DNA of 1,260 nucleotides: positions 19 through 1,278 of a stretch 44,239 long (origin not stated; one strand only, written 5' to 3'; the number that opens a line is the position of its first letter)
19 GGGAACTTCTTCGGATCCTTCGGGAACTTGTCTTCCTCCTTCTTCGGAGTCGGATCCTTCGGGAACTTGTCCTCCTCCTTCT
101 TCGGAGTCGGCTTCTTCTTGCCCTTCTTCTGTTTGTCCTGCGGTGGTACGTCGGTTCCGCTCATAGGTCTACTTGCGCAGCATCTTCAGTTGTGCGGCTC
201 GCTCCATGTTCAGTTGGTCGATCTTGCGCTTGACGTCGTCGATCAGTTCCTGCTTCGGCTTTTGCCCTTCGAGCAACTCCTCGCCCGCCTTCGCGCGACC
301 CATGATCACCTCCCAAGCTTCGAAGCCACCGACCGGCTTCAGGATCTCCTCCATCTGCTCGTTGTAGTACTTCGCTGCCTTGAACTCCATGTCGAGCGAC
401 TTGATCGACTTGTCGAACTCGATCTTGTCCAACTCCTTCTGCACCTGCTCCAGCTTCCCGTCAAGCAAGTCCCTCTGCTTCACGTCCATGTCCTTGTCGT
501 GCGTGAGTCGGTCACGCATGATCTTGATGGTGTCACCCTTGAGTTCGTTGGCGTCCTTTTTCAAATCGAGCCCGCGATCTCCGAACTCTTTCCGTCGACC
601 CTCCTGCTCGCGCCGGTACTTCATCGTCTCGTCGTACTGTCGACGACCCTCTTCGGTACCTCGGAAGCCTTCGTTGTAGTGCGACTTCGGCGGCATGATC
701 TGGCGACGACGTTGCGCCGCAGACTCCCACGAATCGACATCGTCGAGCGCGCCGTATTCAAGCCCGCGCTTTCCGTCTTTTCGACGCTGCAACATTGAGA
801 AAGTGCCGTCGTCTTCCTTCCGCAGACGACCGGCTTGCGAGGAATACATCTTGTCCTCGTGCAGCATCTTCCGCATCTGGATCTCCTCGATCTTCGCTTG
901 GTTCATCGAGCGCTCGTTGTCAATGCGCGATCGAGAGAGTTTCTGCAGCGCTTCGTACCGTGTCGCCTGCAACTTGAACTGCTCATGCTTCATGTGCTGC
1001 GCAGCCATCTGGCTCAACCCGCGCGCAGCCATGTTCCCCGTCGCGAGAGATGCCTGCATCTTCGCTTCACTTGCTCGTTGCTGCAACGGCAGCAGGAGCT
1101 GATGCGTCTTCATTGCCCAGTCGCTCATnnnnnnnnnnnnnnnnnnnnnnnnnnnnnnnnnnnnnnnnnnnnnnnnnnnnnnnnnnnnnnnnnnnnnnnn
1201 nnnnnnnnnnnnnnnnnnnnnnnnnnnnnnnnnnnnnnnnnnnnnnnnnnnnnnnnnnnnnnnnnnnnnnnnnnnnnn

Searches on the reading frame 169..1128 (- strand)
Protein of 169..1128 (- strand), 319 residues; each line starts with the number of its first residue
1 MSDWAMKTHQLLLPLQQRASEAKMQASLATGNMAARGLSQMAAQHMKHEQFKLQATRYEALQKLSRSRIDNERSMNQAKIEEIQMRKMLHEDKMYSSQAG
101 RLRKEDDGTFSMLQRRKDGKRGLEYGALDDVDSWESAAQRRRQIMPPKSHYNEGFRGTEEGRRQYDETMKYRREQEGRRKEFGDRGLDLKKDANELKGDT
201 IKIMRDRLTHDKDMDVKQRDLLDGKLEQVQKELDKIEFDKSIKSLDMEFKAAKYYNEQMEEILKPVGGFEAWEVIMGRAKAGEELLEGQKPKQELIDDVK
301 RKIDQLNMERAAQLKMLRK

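Call 14: search_protein_families(library=phrogs, max_evalue=0.001, proteins=[window:169-1128:-])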
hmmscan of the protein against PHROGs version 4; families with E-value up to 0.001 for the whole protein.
window:169-1128:- (319 aa): 0 families

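Call 39: search_protein_families(library=pfam, max_evalue=0.1, proteins=[window:169-1128:-])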
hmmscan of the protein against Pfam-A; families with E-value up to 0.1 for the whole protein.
window:169-1128:- (319 aa): 2 families
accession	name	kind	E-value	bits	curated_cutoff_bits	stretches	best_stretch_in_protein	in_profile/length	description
PF13334.11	DUF4094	-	0.017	16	24.5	1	199-253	38-88/90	Domain of unknown function (DUF4094)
PF09551.15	Spore_II_R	-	0.09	13.7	25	0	197-280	26-109/128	Stage II sporulation protein R (spore_II_R)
